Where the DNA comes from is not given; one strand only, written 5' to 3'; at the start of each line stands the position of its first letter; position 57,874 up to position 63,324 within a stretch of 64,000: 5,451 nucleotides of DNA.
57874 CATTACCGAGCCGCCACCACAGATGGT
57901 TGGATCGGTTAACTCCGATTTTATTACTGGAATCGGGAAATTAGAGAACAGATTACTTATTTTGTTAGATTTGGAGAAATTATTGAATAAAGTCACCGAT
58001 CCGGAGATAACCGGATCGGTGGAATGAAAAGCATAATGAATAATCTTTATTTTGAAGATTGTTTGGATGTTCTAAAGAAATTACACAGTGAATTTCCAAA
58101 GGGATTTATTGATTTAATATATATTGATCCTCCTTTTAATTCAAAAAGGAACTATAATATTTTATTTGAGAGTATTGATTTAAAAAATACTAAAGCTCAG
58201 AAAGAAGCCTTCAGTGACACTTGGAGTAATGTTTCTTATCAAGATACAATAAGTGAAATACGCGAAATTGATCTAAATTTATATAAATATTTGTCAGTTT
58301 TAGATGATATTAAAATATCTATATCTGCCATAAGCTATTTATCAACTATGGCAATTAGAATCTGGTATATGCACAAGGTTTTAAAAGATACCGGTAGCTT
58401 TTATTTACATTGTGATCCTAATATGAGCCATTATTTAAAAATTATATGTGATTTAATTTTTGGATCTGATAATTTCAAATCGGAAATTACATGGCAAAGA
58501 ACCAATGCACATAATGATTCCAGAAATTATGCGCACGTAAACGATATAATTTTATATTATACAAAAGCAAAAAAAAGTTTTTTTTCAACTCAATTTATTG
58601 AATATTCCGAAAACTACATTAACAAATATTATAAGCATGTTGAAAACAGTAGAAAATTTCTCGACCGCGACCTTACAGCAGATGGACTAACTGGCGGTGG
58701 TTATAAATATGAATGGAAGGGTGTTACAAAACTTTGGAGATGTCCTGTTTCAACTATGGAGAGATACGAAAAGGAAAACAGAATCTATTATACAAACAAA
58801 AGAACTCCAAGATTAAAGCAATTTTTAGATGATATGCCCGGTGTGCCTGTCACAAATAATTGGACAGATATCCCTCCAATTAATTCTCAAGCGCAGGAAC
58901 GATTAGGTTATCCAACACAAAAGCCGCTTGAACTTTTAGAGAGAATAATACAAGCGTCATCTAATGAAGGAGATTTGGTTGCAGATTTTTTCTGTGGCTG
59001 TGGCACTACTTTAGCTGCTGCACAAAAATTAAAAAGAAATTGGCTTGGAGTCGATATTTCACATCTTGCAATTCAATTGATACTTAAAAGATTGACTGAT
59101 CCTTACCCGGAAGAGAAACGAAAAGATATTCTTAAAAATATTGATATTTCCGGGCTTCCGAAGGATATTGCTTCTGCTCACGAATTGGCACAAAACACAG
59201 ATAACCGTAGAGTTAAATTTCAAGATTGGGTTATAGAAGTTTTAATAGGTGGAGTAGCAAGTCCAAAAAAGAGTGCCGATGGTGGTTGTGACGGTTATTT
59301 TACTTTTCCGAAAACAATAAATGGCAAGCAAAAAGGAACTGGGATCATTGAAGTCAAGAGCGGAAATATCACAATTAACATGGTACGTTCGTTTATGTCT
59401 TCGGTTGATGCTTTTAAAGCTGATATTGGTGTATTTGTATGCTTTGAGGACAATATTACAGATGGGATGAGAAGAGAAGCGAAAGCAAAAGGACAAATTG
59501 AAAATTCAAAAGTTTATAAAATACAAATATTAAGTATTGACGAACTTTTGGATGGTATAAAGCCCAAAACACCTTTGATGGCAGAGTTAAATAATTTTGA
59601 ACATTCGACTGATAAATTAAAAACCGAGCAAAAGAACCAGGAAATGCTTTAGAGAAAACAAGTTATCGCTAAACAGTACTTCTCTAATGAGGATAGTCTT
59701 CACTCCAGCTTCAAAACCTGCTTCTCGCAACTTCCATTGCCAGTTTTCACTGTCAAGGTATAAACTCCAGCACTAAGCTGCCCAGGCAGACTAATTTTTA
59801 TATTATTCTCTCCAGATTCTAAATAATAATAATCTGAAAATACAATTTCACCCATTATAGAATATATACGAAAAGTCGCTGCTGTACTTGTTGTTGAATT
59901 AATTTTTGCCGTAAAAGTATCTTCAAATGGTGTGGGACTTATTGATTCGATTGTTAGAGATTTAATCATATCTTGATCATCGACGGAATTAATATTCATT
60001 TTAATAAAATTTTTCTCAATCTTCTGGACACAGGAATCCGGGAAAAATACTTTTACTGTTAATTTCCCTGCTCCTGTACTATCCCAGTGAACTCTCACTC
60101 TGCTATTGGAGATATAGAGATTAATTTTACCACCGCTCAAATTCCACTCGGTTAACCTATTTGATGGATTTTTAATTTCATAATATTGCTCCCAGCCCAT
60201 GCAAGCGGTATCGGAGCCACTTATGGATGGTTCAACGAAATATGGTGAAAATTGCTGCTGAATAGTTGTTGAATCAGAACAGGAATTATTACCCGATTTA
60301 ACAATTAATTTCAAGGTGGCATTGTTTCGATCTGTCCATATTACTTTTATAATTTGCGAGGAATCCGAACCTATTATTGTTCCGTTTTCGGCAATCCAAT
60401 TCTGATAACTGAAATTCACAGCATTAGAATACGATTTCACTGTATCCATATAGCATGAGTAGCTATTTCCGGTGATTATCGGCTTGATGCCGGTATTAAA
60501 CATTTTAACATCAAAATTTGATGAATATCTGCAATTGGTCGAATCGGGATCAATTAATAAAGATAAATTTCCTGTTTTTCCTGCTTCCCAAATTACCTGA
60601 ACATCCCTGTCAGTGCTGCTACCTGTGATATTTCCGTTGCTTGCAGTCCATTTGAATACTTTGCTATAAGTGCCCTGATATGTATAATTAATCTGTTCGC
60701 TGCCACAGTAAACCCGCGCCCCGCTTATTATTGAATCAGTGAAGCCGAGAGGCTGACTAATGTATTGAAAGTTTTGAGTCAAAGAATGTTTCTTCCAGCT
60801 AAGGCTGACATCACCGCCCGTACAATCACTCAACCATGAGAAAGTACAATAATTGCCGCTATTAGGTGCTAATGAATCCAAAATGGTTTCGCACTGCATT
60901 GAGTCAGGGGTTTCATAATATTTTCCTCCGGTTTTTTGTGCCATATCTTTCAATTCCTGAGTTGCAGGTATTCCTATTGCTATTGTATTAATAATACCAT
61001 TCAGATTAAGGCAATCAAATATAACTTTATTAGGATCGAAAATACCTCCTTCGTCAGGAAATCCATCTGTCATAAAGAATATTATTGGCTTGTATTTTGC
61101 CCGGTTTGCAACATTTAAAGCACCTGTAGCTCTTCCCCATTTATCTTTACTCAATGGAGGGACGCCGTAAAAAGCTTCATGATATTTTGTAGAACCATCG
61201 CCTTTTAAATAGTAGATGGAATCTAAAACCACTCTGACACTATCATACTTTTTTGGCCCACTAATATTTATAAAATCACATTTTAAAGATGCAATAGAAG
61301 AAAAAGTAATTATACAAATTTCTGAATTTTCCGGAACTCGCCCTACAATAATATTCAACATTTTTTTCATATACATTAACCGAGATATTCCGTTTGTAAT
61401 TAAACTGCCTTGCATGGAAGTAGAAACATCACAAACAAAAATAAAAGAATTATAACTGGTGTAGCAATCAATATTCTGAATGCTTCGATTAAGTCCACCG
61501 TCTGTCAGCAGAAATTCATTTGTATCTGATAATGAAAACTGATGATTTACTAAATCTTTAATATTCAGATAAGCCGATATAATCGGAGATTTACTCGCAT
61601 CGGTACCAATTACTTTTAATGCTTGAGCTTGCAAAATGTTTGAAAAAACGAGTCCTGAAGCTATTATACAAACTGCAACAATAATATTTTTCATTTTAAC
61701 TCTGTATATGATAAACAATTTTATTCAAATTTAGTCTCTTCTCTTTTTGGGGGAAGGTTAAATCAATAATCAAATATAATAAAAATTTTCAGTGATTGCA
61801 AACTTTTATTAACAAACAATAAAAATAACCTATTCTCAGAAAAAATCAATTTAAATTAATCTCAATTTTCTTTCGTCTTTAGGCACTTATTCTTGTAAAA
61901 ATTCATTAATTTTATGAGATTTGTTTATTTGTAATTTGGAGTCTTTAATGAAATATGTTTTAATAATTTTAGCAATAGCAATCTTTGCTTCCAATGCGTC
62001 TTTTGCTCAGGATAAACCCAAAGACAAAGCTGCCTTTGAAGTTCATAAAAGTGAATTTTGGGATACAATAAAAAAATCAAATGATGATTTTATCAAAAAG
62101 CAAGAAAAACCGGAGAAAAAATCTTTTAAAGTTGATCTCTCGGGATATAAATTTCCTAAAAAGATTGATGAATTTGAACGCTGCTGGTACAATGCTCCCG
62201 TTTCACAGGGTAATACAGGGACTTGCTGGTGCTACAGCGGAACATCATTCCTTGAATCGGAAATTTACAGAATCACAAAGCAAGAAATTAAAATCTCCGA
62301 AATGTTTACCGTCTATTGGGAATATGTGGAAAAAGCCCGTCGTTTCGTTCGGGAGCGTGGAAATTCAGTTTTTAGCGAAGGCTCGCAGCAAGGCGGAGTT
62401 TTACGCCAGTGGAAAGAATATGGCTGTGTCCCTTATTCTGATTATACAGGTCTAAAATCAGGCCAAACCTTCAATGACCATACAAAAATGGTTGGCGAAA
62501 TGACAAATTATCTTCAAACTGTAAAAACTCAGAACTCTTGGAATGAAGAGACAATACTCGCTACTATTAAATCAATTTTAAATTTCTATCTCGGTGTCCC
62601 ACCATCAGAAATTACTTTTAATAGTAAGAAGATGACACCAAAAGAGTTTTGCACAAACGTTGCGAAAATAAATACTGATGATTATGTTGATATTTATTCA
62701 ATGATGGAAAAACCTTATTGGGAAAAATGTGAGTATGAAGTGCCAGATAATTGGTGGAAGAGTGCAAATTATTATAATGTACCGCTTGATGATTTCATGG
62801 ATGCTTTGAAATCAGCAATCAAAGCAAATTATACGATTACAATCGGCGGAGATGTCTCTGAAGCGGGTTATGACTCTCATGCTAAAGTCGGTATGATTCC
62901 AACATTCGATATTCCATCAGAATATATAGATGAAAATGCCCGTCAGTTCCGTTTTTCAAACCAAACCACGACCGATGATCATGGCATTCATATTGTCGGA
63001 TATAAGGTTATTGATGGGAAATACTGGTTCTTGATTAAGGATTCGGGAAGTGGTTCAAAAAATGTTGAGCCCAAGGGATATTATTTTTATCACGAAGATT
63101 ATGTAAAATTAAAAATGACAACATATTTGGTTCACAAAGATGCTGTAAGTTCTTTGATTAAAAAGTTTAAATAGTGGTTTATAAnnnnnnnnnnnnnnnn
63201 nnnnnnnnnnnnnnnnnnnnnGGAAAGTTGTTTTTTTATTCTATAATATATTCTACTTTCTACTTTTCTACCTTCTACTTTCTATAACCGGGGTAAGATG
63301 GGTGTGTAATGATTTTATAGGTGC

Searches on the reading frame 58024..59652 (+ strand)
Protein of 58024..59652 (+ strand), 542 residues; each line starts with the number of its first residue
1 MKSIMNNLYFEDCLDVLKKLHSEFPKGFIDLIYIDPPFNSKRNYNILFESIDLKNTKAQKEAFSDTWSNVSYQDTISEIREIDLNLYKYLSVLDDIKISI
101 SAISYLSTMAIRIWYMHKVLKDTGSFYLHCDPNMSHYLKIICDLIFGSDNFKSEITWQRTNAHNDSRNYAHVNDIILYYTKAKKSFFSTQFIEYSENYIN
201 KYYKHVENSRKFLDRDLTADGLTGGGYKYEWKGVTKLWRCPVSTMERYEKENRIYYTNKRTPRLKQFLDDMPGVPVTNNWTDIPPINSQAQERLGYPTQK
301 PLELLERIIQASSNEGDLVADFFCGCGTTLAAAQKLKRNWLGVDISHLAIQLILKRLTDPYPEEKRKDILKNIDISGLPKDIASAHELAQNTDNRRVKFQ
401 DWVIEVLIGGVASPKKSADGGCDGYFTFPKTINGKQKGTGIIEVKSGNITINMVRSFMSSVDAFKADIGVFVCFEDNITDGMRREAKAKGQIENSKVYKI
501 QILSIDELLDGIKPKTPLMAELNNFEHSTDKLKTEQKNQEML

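Call 63: search_protein_families(library=pfam, proteins=[window:58024-59652:+], max_evalue=0.00001)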
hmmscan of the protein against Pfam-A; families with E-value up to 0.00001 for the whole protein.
window:58024-59652:+ (542 aa): 1 family
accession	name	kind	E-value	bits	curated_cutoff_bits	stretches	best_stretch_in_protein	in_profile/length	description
PF01555.25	N6_N4_Mtase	-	4.3e-44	151.5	26.7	1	29-353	1-219/221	DNA methylase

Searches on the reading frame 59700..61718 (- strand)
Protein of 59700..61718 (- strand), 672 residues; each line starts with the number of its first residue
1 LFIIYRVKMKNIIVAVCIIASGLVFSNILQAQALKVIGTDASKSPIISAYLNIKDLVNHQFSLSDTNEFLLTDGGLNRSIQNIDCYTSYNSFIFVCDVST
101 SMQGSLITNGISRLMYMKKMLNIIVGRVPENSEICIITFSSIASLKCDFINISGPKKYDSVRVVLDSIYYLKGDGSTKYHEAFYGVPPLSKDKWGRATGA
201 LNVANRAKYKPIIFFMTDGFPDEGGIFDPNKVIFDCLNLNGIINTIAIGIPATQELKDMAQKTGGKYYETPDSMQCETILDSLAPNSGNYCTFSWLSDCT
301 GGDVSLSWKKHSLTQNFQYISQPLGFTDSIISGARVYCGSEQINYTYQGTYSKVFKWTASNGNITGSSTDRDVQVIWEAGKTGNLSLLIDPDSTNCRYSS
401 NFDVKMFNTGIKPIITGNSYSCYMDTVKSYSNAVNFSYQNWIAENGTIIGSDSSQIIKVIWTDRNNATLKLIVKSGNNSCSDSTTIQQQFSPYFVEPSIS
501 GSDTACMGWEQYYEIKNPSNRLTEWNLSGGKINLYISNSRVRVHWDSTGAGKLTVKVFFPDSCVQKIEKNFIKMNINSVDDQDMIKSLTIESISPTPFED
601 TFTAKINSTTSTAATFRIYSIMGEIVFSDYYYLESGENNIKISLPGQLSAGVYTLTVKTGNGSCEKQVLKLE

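Call 63: search_protein_families(library=pfam, proteins=[window:59700-61718:-], max_evalue=0.00001)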
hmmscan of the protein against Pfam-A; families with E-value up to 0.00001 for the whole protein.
window:59700-61718:- (672 aa): 3 families
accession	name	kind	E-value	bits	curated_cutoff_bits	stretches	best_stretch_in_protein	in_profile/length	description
PF18962.6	Por_Secre_tail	-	7.5e-08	33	27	1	594-666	2-72/75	Secretion system C-terminal sorting domain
PF00092.34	VWA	-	2.7e-07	31.4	23.8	1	93-280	3-172/174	von Willebrand factor type A domain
PF13519.12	VWA_2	-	3.2e-07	31.4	27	1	93-219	2-106/107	von Willebrand factor type A domain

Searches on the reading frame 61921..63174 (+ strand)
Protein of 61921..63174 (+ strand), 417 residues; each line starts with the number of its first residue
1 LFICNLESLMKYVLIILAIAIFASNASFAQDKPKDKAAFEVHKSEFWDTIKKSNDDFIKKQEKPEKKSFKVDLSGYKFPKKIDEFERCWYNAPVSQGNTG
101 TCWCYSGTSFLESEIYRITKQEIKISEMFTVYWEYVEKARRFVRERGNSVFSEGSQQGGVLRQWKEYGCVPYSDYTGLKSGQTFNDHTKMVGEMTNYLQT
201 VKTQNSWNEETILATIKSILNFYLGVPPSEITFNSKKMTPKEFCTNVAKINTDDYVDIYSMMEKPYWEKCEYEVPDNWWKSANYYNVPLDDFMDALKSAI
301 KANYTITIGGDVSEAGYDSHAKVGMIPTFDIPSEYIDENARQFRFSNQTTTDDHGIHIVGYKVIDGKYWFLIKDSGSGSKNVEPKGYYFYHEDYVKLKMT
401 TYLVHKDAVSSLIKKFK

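Call 63: search_protein_families(library=pfam, proteins=[window:61921-63174:+], max_evalue=0.00001)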
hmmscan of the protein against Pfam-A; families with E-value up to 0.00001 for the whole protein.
window:61921-63174:+ (417 aa): 1 family
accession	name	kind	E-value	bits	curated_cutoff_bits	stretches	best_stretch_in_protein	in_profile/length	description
PF03051.21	Peptidase_C1_2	-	1.2e-10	41.2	22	1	95-411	60-418/438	Peptidase C1-like family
